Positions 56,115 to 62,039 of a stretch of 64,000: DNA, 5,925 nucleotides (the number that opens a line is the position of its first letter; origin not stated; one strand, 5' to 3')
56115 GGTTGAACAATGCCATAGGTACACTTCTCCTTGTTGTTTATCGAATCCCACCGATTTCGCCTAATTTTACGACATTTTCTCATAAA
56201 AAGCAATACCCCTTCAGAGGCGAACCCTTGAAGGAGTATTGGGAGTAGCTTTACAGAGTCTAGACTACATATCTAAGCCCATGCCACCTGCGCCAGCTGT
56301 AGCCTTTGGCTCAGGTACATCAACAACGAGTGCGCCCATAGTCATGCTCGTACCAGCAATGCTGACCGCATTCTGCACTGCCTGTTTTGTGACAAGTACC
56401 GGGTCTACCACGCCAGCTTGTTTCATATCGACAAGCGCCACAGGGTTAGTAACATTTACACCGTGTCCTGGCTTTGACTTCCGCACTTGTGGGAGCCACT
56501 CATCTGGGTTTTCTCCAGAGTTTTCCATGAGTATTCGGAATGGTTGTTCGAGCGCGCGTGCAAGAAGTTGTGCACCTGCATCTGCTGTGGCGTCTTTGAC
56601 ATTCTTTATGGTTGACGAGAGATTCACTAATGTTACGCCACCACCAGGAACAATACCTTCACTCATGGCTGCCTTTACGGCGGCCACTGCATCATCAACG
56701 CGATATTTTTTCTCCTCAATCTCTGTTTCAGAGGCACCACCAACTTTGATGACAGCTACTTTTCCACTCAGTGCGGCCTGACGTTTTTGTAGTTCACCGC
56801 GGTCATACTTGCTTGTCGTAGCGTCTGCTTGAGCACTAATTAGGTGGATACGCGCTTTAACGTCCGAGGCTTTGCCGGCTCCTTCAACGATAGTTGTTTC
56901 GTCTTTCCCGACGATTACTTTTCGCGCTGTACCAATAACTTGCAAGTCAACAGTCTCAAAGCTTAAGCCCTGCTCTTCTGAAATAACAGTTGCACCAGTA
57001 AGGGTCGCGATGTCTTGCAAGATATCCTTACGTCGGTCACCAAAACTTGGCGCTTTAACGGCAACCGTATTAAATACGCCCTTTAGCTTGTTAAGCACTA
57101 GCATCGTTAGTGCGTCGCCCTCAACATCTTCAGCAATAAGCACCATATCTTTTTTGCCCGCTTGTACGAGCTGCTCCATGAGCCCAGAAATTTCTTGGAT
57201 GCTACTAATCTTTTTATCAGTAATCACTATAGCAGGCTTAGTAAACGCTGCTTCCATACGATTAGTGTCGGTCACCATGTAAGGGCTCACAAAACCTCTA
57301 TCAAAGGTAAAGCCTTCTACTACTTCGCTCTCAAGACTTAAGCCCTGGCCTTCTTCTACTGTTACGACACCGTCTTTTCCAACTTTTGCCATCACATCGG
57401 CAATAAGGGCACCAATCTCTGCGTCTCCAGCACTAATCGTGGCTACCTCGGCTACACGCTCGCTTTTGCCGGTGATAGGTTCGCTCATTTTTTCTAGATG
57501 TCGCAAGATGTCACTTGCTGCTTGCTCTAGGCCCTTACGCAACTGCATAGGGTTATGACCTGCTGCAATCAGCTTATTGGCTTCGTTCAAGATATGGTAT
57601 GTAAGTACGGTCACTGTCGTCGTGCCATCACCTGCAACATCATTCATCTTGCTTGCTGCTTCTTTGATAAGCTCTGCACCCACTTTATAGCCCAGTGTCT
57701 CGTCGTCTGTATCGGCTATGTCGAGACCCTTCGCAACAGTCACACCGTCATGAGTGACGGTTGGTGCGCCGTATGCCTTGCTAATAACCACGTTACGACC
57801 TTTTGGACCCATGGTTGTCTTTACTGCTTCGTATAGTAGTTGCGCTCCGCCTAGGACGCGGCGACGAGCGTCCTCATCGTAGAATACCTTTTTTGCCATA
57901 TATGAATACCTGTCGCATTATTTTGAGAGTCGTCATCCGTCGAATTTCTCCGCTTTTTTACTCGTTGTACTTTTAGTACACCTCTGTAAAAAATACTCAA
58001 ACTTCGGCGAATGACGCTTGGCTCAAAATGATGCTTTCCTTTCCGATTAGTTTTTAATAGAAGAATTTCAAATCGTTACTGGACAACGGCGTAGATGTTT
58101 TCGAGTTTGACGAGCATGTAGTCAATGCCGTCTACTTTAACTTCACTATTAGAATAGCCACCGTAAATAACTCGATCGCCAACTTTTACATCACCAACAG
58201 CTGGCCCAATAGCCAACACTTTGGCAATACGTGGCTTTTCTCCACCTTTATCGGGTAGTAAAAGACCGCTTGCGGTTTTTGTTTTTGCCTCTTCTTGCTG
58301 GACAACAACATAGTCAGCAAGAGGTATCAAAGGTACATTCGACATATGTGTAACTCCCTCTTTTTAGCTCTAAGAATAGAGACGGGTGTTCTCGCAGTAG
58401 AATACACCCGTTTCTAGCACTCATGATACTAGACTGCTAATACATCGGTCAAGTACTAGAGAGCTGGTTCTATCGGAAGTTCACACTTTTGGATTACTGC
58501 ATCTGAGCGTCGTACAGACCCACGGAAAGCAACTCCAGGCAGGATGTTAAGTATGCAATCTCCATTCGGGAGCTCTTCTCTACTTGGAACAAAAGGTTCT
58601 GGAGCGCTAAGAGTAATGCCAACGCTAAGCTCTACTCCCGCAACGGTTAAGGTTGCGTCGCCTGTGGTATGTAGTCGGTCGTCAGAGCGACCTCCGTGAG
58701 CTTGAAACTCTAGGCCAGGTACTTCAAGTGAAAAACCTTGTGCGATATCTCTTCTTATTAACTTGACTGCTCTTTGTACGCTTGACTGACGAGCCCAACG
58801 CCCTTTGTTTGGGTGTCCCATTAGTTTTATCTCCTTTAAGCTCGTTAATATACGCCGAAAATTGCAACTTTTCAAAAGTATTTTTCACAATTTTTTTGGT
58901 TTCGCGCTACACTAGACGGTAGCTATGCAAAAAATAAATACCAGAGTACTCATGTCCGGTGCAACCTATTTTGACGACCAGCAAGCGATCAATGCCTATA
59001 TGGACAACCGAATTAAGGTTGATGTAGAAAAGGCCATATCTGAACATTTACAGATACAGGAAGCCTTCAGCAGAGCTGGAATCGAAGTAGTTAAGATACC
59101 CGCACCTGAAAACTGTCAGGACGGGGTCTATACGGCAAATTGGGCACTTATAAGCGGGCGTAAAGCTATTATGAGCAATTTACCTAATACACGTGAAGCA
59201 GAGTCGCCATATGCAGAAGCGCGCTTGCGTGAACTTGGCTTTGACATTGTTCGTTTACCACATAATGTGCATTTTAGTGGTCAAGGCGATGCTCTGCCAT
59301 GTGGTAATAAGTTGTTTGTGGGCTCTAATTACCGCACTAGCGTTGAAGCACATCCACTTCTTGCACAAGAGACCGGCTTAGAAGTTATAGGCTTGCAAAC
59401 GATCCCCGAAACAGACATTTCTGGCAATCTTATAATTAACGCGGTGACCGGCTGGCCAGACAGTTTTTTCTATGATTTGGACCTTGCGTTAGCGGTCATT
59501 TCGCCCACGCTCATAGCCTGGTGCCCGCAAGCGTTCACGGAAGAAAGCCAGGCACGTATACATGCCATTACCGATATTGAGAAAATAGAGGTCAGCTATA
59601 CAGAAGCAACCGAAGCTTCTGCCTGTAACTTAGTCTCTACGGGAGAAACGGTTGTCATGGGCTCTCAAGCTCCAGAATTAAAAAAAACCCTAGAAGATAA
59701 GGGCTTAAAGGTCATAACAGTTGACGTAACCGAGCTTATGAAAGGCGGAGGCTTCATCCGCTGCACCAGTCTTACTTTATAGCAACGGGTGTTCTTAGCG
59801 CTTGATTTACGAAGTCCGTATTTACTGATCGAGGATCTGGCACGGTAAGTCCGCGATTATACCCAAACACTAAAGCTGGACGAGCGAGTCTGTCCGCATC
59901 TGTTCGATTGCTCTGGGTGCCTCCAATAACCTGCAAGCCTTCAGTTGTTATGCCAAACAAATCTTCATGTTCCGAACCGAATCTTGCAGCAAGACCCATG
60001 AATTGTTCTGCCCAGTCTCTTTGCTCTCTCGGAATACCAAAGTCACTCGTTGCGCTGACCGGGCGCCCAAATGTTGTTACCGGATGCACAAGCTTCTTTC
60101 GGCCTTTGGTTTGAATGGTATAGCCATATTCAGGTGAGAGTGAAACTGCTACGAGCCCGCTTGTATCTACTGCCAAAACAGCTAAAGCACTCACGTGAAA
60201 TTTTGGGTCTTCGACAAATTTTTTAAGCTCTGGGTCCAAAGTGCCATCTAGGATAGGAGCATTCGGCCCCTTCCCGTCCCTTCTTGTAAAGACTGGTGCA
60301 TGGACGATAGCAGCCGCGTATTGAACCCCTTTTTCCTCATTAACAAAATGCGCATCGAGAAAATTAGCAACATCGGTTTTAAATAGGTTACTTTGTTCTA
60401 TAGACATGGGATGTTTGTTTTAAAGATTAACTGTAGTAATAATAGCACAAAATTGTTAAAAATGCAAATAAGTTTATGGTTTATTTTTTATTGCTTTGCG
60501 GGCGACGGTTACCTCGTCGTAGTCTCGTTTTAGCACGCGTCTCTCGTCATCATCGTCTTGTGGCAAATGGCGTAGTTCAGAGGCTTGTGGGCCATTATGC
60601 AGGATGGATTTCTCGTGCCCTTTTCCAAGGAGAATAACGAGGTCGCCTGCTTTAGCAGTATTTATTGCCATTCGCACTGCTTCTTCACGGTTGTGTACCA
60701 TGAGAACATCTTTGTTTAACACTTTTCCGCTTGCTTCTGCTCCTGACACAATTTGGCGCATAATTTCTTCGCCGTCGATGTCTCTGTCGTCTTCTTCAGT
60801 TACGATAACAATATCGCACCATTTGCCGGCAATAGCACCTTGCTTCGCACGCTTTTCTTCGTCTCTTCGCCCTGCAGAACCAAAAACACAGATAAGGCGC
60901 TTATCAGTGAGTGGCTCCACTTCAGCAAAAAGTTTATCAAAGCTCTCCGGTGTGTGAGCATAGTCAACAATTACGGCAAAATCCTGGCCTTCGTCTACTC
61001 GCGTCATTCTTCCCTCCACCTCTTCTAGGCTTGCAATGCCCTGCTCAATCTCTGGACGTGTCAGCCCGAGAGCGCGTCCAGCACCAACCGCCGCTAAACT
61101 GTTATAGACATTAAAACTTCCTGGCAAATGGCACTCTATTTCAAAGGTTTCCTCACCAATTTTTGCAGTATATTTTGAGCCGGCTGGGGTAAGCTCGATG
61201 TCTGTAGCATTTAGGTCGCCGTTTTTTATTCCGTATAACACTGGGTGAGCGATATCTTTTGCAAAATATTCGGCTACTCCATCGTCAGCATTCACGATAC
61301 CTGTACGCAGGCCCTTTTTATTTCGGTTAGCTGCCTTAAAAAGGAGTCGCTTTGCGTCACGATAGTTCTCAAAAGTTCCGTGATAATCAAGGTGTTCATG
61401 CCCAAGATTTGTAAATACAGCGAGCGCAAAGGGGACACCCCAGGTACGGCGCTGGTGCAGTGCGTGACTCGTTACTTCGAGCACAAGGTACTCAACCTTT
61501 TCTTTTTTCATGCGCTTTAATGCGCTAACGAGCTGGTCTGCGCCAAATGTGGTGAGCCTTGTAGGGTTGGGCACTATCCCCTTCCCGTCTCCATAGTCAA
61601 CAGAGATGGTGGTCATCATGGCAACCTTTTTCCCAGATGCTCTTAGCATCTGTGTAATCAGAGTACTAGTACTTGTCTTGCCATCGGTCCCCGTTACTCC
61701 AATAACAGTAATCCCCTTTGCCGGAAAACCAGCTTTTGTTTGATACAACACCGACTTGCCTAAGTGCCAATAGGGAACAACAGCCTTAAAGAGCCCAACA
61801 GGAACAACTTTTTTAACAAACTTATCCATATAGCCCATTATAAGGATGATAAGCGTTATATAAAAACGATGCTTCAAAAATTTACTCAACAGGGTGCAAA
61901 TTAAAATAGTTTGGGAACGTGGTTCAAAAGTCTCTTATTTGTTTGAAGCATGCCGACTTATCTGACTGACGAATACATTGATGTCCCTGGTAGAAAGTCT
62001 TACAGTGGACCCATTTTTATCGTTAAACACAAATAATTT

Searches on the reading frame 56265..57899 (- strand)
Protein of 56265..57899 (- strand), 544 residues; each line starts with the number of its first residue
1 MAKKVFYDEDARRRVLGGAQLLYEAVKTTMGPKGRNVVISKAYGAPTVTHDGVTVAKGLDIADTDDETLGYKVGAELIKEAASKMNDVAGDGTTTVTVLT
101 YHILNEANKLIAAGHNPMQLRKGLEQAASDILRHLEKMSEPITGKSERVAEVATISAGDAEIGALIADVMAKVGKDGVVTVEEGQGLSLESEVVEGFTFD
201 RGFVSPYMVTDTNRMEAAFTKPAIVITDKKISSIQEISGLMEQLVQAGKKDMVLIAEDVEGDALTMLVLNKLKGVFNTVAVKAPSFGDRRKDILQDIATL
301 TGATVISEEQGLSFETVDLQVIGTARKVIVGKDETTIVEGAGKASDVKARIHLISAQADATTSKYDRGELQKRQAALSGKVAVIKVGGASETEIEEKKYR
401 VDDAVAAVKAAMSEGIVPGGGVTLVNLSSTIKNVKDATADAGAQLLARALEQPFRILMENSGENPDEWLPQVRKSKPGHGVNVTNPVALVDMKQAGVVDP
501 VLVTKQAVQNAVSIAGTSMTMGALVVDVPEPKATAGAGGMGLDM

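Call 25: search_protein_families(library=pfam, proteins=[window:56265-57899:-], max_evalue=0.001)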
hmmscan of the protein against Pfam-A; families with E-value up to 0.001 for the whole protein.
window:56265-57899:- (544 aa): 1 family
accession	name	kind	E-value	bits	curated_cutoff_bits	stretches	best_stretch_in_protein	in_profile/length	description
PF00118.29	Cpn60_TCP1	-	2.3e-72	244.7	34.3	1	22-526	1-487/490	TCP-1/cpn60 chaperonin family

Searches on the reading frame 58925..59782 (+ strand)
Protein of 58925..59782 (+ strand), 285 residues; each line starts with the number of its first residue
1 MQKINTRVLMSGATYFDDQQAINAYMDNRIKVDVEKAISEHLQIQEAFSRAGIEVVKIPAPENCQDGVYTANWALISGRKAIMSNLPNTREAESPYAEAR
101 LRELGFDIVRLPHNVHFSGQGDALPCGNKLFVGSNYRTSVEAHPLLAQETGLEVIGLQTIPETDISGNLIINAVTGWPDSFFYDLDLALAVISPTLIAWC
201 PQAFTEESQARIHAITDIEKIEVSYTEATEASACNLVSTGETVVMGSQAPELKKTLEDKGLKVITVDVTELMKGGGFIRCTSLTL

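Call 25: search_protein_families(library=pfam, proteins=[window:58925-59782:+], max_evalue=0.001)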
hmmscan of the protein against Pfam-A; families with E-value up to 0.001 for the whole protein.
window:58925-59782:+ (285 aa): 2 families
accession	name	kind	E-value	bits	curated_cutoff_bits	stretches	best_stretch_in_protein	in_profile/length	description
PF19420.4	DDAH_eukar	-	8.8e-10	38.7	23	1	21-281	9-286/291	N,N dimethylarginine dimethylhydrolase, eukaryotic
PF02274.22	ADI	-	1.8e-05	24.4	22.8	1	226-284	315-374/377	Arginine deiminase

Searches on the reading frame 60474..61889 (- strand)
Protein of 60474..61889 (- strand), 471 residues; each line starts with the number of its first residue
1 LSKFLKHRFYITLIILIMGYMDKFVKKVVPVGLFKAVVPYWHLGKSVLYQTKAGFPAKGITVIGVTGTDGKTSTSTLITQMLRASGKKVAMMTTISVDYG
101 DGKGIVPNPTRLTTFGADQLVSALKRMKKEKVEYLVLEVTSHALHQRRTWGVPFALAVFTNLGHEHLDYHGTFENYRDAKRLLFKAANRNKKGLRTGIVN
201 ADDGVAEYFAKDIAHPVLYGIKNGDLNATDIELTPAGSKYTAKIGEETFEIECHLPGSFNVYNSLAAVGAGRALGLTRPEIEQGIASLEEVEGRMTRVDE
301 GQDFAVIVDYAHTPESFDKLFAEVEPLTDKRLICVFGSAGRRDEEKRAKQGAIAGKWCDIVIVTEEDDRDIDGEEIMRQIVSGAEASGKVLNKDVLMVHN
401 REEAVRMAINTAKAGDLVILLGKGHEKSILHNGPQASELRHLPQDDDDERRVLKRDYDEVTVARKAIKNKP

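Call 25: search_protein_families(library=pfam, proteins=[window:60474-61889:-], max_evalue=0.001)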
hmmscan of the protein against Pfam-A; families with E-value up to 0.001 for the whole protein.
window:60474-61889:- (471 aa): 2 families
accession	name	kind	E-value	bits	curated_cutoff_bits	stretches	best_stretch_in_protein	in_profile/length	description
PF08245.18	Mur_ligase_M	-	3e-48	164.9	24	1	65-270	1-199/200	Mur ligase middle domain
PF02875.26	Mur_ligase_C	-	1.2e-28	101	28.4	1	293-424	1-127/127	Mur ligase, glutamate ligase domain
